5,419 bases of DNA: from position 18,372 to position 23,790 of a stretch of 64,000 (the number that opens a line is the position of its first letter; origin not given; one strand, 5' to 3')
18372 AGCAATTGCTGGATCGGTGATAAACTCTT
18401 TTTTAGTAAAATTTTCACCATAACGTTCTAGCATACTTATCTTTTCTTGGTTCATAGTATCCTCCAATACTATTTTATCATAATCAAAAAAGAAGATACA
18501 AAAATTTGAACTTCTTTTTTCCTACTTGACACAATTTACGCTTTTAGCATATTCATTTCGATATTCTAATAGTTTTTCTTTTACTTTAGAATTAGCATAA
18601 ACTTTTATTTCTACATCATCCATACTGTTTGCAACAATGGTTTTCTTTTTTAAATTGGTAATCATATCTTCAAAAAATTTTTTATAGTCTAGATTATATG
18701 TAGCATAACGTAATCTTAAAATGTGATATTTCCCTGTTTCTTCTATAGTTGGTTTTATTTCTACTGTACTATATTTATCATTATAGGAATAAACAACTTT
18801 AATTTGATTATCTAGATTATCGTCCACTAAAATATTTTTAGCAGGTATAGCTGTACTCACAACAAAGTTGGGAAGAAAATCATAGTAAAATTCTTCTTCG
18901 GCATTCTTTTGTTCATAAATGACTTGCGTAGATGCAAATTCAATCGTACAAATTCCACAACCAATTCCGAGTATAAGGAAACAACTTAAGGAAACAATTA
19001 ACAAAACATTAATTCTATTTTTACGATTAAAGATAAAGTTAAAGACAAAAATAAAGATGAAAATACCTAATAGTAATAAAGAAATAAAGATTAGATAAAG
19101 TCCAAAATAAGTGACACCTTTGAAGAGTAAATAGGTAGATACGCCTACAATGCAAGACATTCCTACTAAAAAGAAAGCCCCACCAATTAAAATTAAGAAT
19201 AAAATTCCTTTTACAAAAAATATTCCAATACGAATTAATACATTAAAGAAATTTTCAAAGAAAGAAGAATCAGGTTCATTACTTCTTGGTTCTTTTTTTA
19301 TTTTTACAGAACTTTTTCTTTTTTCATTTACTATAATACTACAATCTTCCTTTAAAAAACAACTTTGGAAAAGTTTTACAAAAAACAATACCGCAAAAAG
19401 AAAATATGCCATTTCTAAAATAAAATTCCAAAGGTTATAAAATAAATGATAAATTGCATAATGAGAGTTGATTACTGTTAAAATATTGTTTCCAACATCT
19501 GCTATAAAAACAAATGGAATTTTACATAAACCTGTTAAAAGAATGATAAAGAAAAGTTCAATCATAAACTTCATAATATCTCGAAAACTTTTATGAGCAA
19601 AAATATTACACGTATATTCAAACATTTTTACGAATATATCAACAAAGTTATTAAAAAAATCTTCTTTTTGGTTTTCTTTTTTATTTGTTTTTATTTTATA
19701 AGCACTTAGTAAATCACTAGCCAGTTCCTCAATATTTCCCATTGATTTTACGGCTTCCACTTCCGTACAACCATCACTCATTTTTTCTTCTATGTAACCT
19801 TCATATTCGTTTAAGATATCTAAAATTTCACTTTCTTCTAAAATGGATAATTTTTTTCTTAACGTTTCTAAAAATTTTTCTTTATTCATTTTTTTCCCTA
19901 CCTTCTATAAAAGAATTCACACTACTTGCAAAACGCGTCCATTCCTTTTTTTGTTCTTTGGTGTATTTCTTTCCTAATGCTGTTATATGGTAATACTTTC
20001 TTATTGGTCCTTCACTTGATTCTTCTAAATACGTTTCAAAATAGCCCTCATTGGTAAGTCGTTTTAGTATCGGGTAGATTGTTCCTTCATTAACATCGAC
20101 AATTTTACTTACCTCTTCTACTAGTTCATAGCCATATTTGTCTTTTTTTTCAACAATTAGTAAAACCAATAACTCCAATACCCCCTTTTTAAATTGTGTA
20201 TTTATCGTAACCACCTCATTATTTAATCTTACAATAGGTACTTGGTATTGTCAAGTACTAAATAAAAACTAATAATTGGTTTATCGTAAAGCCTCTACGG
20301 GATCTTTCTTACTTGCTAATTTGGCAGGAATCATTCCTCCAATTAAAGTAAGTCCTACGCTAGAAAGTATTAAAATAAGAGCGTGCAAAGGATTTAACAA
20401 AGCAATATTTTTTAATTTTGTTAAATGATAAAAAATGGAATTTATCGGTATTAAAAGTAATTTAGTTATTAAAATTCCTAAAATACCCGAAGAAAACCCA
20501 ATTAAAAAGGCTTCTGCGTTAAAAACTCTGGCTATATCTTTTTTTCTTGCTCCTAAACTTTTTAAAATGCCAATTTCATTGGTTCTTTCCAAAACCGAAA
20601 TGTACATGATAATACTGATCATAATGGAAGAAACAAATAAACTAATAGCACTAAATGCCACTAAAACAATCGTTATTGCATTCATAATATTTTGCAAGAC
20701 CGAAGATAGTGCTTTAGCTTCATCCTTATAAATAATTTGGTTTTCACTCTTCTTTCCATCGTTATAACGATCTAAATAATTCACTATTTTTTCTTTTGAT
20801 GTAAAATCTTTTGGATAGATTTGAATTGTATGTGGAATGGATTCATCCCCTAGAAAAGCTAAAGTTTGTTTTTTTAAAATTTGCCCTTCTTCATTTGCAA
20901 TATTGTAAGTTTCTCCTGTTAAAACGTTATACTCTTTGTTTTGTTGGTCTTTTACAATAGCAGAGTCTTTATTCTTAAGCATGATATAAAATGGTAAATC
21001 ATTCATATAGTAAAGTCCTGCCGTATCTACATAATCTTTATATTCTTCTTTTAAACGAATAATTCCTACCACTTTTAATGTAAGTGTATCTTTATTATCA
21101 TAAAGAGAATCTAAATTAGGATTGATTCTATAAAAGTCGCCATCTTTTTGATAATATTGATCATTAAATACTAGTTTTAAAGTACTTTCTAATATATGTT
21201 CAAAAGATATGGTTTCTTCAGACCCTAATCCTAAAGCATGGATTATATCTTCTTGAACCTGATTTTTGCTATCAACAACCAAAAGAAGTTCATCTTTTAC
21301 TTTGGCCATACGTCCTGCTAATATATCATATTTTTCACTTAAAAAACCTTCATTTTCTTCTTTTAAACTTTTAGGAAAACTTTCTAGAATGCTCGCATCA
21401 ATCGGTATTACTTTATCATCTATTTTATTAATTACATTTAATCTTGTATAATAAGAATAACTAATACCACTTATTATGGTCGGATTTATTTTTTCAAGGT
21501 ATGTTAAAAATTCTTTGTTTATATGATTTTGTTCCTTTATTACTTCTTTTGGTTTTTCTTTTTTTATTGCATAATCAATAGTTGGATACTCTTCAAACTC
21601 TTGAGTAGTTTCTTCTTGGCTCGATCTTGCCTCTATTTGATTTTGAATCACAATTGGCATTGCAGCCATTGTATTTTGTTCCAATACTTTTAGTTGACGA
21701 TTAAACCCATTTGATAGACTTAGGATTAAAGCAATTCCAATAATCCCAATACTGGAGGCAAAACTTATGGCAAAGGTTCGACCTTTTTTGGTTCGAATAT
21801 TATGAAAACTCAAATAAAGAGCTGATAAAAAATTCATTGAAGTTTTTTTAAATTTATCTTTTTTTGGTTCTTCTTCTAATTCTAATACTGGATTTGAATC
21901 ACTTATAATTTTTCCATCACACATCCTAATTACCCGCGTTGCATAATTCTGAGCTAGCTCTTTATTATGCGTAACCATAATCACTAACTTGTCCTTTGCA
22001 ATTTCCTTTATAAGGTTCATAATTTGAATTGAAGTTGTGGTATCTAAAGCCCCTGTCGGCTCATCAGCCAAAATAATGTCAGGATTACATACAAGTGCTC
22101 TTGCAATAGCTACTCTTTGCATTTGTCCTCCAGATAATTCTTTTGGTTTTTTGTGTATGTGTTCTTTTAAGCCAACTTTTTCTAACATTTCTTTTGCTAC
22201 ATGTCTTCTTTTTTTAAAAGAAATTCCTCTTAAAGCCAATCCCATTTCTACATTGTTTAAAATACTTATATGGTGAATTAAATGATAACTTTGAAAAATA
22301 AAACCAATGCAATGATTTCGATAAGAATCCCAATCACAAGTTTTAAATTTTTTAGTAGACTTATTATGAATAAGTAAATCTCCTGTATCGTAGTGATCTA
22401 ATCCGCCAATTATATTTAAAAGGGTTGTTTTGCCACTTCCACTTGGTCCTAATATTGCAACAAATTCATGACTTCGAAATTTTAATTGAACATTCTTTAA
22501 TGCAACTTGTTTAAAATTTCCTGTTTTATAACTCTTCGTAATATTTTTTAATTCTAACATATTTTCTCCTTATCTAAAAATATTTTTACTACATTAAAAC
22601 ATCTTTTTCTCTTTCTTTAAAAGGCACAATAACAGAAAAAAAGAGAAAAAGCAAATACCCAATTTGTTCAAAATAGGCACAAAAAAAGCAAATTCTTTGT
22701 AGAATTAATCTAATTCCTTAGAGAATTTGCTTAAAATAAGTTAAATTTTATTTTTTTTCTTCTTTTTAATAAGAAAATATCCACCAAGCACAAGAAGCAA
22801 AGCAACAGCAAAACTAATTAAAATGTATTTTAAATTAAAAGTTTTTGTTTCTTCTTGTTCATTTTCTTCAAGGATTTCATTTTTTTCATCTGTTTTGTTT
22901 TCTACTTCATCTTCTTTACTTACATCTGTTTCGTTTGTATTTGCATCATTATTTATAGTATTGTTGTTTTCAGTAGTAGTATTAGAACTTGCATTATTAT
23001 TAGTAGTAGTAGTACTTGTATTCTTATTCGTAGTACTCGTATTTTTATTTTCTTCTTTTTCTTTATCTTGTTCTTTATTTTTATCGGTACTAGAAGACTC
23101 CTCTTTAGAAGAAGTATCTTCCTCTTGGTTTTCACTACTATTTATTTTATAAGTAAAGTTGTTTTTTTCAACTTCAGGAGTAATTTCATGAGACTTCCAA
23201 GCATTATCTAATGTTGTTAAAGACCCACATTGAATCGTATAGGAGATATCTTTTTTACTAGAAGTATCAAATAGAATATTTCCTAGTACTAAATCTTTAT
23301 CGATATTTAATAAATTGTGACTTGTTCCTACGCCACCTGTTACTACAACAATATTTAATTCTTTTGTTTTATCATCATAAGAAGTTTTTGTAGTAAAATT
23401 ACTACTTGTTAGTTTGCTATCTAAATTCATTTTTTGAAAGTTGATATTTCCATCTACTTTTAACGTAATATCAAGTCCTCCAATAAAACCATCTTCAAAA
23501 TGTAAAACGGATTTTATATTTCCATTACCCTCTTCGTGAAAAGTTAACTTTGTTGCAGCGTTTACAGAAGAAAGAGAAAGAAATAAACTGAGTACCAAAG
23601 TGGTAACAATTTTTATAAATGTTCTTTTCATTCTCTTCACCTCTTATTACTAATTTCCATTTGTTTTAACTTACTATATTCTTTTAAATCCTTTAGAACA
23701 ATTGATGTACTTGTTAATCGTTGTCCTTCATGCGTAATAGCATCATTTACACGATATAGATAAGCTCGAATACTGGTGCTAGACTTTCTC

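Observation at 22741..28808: Giant dockerin-bearing HExxH (M60-like) peptidase translationally coupled to a putative cohesin-like membrane anchor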

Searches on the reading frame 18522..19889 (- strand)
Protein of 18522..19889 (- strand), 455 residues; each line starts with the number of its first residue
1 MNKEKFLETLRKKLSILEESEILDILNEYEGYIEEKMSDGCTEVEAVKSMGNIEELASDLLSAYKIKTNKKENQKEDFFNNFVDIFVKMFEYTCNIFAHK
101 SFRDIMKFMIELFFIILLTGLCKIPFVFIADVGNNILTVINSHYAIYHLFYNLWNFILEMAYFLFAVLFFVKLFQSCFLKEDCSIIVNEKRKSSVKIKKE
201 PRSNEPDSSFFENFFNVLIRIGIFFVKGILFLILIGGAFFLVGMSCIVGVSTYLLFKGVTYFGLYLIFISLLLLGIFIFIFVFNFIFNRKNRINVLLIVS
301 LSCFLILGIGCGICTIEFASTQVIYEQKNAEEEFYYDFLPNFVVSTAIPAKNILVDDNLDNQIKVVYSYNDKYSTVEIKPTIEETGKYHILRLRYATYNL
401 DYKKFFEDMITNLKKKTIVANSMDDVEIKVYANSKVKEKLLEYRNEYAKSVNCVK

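Call 82: search_protein_families(library=pfam, proteins=[window:18522-19889:-], max_evalue=0.001)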
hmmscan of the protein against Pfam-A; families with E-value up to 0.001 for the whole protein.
window:18522-19889:- (455 aa): 1 family
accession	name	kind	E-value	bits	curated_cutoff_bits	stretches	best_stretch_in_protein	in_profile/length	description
PF22564.2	HAAS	-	4.7e-10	40.1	27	1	5-58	1-54/55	HAAS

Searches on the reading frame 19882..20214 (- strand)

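Call 82: search_protein_families(library=pfam, proteins=[window:19882-20214:-], max_evalue=0.001)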
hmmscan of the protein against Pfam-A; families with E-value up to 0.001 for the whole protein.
window:19882-20214:- (110 aa): 2 families
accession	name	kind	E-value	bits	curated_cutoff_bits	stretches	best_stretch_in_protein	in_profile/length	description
PF03551.20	PadR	-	1.5e-19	70.2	27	1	17-86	1-74/75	Transcriptional regulator PadR-like family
PF01978.25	TrmB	-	0.00039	20.6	25.6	1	29-75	22-62/68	Sugar-specific transcriptional regulator TrmB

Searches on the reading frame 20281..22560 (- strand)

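Call 82: search_protein_families(library=pfam, proteins=[window:20281-22560:-], max_evalue=0.001)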
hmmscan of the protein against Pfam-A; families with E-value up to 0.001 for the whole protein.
window:20281-22560:- (759 aa): 5 families
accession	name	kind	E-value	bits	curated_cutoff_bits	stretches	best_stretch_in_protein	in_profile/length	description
PF00005.33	ABC_tran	-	5.2e-33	115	25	1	21-169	1-136/137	ABC transporter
PF02687.27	FtsX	-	6e-19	68.7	25.5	1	635-754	2-120/120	FtsX-like permease C-terminal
PF02463.25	SMC_N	-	3.4e-09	36.9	40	1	14-212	8-210/220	RecF/RecN/SMC N terminal domain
PF13476.12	AAA_23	-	0.00026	22.1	27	1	15-51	6-39/201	AAA domain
PF13304.12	AAA_21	-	0.00057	20.5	27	0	33-54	1-22/304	AAA domain, putative AbiEii toxin, Type IV TA system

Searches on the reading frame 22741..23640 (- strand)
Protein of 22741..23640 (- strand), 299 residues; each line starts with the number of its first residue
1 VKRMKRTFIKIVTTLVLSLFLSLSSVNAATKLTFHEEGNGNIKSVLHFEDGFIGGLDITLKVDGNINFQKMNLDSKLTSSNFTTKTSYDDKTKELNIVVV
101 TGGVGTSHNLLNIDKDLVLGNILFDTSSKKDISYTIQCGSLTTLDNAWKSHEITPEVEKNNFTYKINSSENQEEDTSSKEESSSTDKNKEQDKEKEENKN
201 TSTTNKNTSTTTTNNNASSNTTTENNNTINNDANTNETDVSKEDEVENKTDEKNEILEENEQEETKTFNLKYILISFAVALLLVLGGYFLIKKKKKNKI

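Call 3: search_protein_families(library=pfam, proteins=[window:22741-23640:-], max_evalue=0.1)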
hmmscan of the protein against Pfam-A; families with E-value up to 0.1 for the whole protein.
window:22741-23640:- (299 aa): 3 families
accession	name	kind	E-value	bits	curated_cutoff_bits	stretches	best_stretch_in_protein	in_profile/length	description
PF22251.1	PFF1_TM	-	0.0024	17.9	32.3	1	164-247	139-223/300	Vacuolar membrane protease, transmembrane domain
PF14283.11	CD1107-like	-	0.003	17.9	26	1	206-296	66-156/158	Mobile element protein CD1107-like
PF19343.5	HAM1_N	-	0.017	13.9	27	1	143-264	180-304/630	HAM1-like, N-terminal domain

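Call 4: search_protein_families(library=ncbifam, proteins=[window:22741-23640:-], max_evalue=0.1)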
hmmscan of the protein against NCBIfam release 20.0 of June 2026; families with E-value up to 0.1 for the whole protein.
window:22741-23640:- (299 aa): 8 families
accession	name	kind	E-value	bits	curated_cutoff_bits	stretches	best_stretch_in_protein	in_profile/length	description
TIGR00585.2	mutl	equivalog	0.0031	16.4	180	1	144-274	319-444/555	DNA mismatch repair endonuclease MutL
NF000950.0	PRK00095.1-3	equivalog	0.0074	14.7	756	1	143-271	320-451/641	DNA mismatch repair endonuclease MutL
TIGR03503.1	TIGR03503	hypoth_equivalog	0.014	14.4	305.6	1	165-295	247-373/374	TIGR03503 family protein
TIGR02102.1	pullulan_Gpos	equivalog_domain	0.024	12.4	1042.25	1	167-295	1005-1112/1113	pullulanase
TIGR01241.2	FtsH_fam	equivalog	0.038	12.8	600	1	179-296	22-133/598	ATP-dependent zinc metalloprotease FtsH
NF040582.1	STY4528_fam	equivalog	0.053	13.6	130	1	140-264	158-282/323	STY4528 family pathogenicity island replication protein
NF004561.0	PRK05901.1-3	equivalog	0.067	12.3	582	1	156-265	91-200/537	RNA polymerase sigma factor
TIGR01167.1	LPXTG_anchor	domain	0.097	13.4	15.9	1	275-296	13-34/34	LPXTG cell wall anchor domain-containing protein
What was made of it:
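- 22744..22827 (-): C-terminal transmembrane helix (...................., 22768-22827) followed by the basic tail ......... There is no LPXTG motif. The NCBIfam LPXTG_anchor match covers only the helix and tail and is below cut-off, 13.4 against 15.9 (call 4).
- On LPXTG sortase-anchored surface protein: The NCBIfam LPXTG_anchor match covers only the helix and tail and scores 13.4 against a cut-off of 15.9 (call 4).
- The small protein's only database-family hits are low-complexity noise (calls 3, 4).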
